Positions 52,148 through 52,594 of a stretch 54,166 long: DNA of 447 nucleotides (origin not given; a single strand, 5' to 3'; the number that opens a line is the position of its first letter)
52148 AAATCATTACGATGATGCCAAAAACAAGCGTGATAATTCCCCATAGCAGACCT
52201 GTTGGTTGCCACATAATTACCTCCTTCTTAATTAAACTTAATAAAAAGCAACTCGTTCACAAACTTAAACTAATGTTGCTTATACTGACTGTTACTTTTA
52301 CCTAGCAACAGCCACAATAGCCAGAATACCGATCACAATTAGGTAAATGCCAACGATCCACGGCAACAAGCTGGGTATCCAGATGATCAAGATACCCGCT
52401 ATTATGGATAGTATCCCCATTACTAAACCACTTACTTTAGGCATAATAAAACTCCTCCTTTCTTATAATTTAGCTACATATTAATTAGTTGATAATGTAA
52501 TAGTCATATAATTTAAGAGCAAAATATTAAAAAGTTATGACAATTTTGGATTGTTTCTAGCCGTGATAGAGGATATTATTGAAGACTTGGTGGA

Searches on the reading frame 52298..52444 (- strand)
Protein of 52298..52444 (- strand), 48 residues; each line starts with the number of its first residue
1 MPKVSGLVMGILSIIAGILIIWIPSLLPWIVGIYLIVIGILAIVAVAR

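Call 9: search_protein_families(library=pfam, max_evalue=0.01, proteins=[window:52298-52444:-])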
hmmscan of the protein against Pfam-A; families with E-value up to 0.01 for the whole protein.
window:52298-52444:- (48 aa): 1 family
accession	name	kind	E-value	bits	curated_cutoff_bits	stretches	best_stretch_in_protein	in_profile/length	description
PF11295.13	DUF3096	-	3.3e-09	36.7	23.3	1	11-44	2-35/37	Protein of unknown function (DUF3096)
